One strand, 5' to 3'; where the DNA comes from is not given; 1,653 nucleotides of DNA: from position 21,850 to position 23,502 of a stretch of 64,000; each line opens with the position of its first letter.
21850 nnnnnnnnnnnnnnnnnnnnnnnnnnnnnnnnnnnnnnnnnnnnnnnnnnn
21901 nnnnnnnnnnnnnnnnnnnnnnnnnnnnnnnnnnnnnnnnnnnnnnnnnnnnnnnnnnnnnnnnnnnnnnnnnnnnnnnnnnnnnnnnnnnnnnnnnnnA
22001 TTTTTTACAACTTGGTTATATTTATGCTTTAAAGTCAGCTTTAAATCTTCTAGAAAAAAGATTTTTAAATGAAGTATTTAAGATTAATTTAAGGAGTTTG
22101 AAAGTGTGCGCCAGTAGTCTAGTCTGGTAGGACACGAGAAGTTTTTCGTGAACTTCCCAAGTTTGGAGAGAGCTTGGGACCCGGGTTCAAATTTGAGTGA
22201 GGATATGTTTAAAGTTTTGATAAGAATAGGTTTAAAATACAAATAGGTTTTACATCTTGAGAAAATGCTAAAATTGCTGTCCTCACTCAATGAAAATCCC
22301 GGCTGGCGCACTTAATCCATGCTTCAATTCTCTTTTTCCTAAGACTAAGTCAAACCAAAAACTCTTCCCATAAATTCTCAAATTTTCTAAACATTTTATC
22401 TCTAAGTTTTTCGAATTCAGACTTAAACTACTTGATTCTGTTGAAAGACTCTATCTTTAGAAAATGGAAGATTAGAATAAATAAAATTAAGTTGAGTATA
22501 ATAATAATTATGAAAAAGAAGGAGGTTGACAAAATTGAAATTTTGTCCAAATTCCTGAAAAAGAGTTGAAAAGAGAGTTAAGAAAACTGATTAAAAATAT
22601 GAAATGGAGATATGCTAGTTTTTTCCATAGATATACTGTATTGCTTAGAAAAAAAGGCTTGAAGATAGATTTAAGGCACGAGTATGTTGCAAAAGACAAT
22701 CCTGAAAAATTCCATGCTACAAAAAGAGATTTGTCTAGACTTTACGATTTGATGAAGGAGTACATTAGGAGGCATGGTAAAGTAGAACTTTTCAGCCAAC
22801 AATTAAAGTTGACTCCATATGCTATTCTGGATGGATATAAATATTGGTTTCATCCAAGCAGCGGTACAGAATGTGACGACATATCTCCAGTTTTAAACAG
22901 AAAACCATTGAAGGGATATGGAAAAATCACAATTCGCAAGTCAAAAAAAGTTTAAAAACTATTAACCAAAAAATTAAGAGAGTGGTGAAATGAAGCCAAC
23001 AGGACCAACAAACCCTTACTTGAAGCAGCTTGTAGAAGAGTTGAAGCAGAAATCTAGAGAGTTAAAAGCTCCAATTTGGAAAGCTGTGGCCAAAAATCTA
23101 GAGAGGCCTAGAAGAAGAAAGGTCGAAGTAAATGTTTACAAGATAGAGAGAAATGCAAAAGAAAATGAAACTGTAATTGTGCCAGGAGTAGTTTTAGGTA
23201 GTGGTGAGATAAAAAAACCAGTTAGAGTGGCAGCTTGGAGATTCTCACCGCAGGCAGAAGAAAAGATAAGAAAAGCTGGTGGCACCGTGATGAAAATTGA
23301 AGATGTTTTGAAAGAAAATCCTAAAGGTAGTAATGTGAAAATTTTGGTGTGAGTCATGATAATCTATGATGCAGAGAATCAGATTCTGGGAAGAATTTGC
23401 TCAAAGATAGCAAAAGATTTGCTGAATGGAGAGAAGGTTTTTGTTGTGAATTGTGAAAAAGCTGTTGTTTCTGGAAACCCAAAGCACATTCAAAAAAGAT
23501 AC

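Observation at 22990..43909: Conserved L18e–L13–S9–RpoN–RpoK cluster broken open by a ~17 kb glycolysis/glycogen island plus a PGM gene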

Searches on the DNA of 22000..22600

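Call 48: search_rna_families(source=window, start=22000, end=22600, threshold=evalue, max_evalue=1, show_alignments=2)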
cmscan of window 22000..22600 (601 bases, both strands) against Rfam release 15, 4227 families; matches with E-value up to 1: 0.
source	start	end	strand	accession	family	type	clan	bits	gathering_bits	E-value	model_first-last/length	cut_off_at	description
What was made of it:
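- Tried and rejected: Rfam does not recognise the interrupted tRNA at 22.1 kb (call 48).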

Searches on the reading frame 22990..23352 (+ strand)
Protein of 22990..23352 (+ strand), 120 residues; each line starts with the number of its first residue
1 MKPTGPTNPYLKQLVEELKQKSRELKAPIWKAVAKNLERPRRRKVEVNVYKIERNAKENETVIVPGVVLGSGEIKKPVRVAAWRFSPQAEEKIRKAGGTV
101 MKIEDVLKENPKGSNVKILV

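Call 3: search_protein_families(library=pfam, proteins=[window:22990-23352:+])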
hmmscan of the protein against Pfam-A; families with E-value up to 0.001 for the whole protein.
window:22990-23352:+ (120 aa): 2 families
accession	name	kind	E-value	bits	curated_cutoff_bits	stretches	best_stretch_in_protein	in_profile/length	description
PF17135.9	Ribosomal_L18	-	5.4e-11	42.7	28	1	7-119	21-139/188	Ribosomal protein 60S L18 and 50S L18e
PF00828.25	Ribosomal_L27A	-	1.8e-10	41.5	21.5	1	64-100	35-71/72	Ribosomal proteins 50S-L15, 50S-L18e, 60S-L27A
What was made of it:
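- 22990..23352 (+): rpl18e (ribosomal protein L18e). PF17135/PF00828 (call 3)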
